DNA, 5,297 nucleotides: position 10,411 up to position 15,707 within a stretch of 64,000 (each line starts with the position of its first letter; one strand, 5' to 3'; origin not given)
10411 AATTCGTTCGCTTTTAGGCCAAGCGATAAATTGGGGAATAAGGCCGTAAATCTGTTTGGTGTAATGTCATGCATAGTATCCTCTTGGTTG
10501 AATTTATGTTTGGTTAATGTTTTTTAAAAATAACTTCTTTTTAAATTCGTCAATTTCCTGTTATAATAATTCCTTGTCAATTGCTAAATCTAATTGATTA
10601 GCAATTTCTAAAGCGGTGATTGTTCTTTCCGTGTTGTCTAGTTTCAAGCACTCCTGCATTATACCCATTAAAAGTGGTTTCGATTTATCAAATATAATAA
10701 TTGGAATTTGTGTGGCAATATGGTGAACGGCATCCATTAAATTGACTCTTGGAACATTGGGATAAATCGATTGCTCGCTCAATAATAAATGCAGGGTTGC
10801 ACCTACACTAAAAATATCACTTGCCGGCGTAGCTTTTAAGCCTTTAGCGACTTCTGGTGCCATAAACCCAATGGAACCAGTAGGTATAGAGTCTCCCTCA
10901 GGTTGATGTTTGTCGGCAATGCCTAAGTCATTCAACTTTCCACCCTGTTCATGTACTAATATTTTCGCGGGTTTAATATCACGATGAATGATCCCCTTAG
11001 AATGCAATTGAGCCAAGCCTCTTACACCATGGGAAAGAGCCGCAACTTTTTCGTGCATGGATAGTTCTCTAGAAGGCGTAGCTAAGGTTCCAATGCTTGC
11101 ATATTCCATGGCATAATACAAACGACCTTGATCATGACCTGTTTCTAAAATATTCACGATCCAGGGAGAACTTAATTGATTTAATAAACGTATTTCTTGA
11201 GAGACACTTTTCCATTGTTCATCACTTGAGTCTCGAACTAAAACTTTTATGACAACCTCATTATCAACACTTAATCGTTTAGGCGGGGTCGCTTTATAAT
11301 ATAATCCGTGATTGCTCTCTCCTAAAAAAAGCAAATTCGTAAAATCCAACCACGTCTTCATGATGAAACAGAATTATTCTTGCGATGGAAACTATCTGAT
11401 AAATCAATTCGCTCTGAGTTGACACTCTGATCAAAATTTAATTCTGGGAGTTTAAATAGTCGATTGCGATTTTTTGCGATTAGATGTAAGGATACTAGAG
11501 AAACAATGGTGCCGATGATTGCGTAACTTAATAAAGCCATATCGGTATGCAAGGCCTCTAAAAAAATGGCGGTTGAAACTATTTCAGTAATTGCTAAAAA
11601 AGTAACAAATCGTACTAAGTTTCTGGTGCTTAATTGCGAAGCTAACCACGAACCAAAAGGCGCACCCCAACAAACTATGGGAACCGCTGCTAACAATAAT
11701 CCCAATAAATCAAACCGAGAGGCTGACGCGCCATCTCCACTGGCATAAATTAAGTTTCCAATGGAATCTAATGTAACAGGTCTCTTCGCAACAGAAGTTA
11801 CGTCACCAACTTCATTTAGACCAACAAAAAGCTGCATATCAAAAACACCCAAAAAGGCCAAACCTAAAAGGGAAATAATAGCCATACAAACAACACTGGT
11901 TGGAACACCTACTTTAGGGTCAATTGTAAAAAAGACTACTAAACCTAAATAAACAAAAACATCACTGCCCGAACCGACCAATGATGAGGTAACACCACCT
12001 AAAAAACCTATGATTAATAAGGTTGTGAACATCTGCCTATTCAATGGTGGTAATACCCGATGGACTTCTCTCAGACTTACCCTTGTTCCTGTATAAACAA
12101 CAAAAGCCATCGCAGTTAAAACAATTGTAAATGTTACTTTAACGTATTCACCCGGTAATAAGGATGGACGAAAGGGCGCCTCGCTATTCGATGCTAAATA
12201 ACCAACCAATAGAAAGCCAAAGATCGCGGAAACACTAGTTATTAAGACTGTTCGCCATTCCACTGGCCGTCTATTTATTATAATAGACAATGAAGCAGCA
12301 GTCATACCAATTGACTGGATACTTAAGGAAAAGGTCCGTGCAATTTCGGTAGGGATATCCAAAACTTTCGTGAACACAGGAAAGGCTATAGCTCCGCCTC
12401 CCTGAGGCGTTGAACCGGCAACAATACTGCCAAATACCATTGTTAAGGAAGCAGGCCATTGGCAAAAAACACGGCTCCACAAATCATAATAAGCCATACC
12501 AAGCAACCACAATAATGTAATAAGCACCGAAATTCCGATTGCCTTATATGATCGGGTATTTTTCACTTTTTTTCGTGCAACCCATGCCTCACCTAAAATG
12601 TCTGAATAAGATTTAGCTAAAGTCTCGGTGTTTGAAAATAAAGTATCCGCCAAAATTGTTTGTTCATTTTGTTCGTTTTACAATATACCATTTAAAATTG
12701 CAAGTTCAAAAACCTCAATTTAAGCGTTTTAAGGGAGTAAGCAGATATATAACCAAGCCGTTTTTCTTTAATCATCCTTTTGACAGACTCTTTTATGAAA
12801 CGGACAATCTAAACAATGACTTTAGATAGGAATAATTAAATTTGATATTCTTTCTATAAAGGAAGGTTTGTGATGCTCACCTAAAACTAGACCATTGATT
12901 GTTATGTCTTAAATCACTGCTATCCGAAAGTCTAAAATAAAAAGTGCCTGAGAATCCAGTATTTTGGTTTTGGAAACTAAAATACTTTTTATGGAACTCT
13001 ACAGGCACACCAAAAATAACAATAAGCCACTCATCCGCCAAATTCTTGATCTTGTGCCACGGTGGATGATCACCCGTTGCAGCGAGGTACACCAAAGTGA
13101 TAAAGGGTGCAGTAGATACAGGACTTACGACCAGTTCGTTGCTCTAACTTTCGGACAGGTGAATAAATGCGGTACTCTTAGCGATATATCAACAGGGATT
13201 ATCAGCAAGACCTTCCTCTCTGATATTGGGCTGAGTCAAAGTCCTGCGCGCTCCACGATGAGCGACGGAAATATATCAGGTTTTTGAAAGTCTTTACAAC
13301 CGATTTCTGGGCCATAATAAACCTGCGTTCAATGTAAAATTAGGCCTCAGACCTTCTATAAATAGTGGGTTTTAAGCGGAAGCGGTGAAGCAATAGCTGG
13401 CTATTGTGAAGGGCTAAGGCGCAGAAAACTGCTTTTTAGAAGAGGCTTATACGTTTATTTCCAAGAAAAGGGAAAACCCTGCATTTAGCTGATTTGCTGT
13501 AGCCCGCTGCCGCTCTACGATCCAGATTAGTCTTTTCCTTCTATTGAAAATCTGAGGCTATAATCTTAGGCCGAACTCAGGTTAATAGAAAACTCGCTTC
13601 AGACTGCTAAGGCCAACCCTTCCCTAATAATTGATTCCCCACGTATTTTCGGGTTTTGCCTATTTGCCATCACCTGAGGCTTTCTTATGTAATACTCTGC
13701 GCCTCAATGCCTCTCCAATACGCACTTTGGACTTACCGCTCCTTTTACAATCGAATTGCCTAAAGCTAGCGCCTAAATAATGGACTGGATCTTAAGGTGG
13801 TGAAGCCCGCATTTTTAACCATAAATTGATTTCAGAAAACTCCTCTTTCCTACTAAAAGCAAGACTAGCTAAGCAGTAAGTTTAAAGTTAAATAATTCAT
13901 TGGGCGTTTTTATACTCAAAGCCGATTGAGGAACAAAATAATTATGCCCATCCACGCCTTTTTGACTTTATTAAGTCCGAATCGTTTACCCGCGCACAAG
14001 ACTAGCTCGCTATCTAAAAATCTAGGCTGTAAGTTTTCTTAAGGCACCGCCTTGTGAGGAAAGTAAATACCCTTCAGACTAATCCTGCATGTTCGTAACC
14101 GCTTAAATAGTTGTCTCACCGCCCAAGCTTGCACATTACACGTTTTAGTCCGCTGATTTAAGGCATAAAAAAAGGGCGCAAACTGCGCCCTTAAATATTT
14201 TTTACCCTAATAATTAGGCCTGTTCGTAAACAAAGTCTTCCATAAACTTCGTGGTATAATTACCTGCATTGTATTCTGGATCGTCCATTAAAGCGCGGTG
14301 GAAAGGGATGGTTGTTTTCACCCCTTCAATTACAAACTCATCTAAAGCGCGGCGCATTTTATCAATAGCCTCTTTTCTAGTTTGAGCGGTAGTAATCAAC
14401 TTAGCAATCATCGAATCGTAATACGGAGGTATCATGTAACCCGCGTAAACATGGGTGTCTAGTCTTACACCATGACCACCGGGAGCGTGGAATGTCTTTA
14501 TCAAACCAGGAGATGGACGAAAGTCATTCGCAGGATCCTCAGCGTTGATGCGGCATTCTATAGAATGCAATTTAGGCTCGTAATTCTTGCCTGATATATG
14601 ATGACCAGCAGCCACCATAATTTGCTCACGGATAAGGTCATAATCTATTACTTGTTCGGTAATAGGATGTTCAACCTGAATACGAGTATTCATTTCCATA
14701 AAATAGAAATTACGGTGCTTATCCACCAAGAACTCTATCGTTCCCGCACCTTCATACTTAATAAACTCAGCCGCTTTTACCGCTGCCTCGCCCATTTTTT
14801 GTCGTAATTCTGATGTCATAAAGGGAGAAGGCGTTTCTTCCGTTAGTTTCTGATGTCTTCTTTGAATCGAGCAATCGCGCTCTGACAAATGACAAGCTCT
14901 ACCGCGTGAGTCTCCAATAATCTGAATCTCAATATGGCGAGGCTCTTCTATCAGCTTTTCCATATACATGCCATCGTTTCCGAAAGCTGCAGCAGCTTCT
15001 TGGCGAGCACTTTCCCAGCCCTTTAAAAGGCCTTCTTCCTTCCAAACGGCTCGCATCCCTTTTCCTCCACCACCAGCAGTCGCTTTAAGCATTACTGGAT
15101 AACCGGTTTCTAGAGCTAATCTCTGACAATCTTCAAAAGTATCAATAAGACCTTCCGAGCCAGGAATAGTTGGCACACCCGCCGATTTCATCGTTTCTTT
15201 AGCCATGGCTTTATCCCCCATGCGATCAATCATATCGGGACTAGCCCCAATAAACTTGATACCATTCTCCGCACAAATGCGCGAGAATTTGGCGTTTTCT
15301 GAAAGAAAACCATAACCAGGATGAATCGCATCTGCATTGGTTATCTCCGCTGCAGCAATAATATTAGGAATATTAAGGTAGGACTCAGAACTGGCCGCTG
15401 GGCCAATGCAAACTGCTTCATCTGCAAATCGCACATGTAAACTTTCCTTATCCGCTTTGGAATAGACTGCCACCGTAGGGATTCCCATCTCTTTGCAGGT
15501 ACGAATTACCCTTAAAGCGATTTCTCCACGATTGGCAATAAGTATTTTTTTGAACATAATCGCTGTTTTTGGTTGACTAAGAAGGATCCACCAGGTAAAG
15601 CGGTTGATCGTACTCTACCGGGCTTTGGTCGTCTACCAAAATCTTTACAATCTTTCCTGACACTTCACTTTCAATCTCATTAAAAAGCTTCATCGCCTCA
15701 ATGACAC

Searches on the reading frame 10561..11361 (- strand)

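Call 9: search_protein_families(library=pfam, proteins=[window:10561-11361:-], max_evalue=0.001)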
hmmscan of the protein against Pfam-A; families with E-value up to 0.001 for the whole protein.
window:10561-11361:- (266 aa): 3 families
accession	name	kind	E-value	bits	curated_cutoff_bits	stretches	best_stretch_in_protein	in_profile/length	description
PF00069.31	Pkinase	-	6.2e-35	121.3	31.7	1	30-252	21-256/263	Protein kinase domain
PF07714.23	PK_Tyr_Ser-Thr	-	1e-25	91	23.1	1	13-247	7-249/258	Protein tyrosine and serine/threonine kinase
PF17667.7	Pkinase_fungal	-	1.6e-06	27.5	24.1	1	102-183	285-376/387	Fungal protein kinase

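Call 59: search_protein_families(library=ncbifam, proteins=[window:10561-11361:-], max_evalue=0.001)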
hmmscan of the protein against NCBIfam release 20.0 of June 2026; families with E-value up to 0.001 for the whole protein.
window:10561-11361:- (266 aa): 10 families
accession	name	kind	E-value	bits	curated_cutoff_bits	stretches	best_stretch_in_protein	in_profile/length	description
NF033483.0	PknB_PASTA_kin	equivalog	1e-26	94.1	450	1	31-259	30-267/563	Stk1 family PASTA domain-containing Ser/Thr kinase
NF047741.1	antiphage_MADS6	equivalog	1.4e-24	86.6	460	2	94-263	290-463/612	methylation-associated defense system protein kinase MAD6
NF038150.1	lanthi_synth_IV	equivalog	8.5e-15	54.1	650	1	16-195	200-391/851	class IV lanthionine synthetase LanL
NF052427.1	StpK7MSMEG_1200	equivalog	4.3e-14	51.9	900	1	32-202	31-211/601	serine/threonine protein kinase StpK7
TIGR03903.1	TOMM_kin_cyc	equivalog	9.5e-13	46.9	705.75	1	33-187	3-176/1267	TOMM system kinase/cyclase fusion protein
NF033442.0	BREX_PglW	equivalog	2.6e-12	45.3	990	1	33-146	538-652/1391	BREX system serine/threonine kinase PglW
NF053615.1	SerThrKinAfsKStmc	equivalog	1.2e-10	40.7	1300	1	114-198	123-211/809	protein serine/threonine kinase AfsK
NF009651.0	PRK13184.1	equivalog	5.1e-10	38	839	1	55-140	51-150/932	serine/threonine-protein kinase PknD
NF043056.1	T4SS_LegK1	equivalog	1.8e-06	26.8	550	1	117-194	203-284/516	Dot/Icm T4SS effector kinase LegK1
NF038151.1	lanthi_synth_III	equivalog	0.00017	20.1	575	1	113-204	346-433/833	class III lanthionine synthetase LanKC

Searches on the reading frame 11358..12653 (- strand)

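Call 9: search_protein_families(library=pfam, proteins=[window:11358-12653:-], max_evalue=0.001)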
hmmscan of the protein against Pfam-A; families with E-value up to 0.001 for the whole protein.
window:11358-12653:- (431 aa): 1 family
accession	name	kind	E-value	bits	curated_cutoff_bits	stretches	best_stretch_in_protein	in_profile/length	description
PF01925.25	TauE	-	3e-14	53.7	32.6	1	70-275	3-195/237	Sulfite exporter TauE/SafE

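Call 59: search_protein_families(library=ncbifam, proteins=[window:11358-12653:-], max_evalue=0.001)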
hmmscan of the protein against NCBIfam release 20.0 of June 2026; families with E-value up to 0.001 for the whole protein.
window:11358-12653:- (431 aa): 0 families

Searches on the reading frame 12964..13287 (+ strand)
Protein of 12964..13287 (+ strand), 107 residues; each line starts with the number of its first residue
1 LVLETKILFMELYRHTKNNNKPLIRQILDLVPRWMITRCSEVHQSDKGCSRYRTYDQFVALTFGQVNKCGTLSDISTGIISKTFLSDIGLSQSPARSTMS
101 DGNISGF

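Call 9: search_protein_families(library=pfam, proteins=[window:12964-13287:+], max_evalue=0.001)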
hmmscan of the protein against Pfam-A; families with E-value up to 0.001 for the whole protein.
window:12964-13287:+ (107 aa): 1 family
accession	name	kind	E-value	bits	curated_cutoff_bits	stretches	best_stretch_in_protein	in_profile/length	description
PF14294.11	DUF4372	-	7.9e-11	42.4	25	1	20-79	2-61/74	Domain of unknown function (DUF4372)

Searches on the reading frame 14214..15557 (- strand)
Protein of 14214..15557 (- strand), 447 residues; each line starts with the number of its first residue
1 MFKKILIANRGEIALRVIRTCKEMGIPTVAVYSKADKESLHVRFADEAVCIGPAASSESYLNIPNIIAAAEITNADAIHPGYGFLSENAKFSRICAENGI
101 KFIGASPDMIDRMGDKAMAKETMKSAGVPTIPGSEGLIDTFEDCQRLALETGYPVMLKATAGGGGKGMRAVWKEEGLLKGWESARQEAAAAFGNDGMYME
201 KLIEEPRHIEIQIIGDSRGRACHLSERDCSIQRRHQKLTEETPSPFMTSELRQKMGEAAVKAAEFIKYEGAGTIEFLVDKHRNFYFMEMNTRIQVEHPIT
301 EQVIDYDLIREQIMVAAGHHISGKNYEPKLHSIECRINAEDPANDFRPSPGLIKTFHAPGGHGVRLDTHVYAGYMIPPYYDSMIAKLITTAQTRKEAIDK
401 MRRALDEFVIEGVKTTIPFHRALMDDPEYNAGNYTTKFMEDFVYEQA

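Call 83: find_related_loci(query=window:14214-15557:-, collection=genome_contigs, flank=500)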
Query window:14214-15557:- (447 aa) in genome_contigs; peptide patterns used: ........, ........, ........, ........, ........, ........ (x = any residue, [..] = any of these).
600 stretches matched a pattern (row limit reached: there are more); 600 encode a relative of the query (tblastn E <= 1e-3); the best 80 are kept; 80 distinct loci.
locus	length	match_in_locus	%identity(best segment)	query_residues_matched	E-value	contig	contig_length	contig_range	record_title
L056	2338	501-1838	89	1-446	0e+0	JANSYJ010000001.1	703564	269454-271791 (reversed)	MAG: Bacteroidetes bacterium isolate bin.48 k141_747561_length_703564_cov_104.3081, whole genome shotgun sequence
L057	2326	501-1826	87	1-442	0e+0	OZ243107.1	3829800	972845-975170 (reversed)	MAG: Owenweeksia sp. isolate 26eab29c-8eb0-4f4d-a16a-92e4b856c0c0 genome assembly, chromosome: 1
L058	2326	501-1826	87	1-442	0e+0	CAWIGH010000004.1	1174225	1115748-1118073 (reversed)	MAG: uncultured Flavobacteriaceae bacterium isolate MFD03804.bin.1.198 genome assembly, contig: contig_3267, whole genom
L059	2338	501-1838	85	1-446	0e+0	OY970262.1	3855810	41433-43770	MAG: Schleiferiaceae bacterium isolate MFD03250.bin.1.24 genome assembly, chromosome: 1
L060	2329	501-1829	86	1-443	0e+0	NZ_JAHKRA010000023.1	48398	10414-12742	Flavobacterium sp. NKUCC04_CG contig00023, whole genome shotgun sequence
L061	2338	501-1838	85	1-446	0e+0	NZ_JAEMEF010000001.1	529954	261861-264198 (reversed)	Olleya sediminilitoris strain YSTF-M6 1, whole genome shotgun sequence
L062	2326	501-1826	84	1-442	0e+0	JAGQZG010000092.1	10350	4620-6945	MAG: Mangrovimonas sp. isolate HKST-UBA85 NODE_93_length_10350_cov_3.712742, whole genome shotgun sequence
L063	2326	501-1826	85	1-442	0e+0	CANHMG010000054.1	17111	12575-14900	MAG: Flavobacteriaceae bacterium isolate RE-23may17-859 genome assembly, contig: RE-23may17-C11534, whole genome shotgun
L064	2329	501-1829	85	1-443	0e+0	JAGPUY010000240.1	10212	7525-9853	MAG: Oceanihabitans sp. isolate 640_Coassembly_bin.28 k141_39034, whole genome shotgun sequence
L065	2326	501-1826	85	1-442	0e+0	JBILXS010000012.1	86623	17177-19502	MAG: Flavobacterium sp. isolate ME2018-11-08GD_3300034116_group8_bin116 Rohwer_bin919_scaffold_81_c1, whole genome shotg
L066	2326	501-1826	83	1-442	0e+0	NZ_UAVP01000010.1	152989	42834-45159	Capnocytophaga sputigena strain NCTC11653, whole genome shotgun sequence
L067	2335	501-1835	85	1-445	0e+0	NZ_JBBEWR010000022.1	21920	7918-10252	Ascidiimonas aurantiaca strain N5DA8-2C Scaffold20_1, whole genome shotgun sequence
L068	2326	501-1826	84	1-442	0e+0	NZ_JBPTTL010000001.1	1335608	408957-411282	Flavobacterium sp. RSB2_4_14 1, whole genome shotgun sequence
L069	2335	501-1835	84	1-445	0e+0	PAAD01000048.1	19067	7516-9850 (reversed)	MAG: Flavobacteriaceae bacterium isolate NAT231 18195, whole genome shotgun sequence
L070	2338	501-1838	85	1-446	0e+0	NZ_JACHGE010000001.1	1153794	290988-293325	Algibacter amylolyticus strain DSM 29199 Ga0415337_01, whole genome shotgun sequence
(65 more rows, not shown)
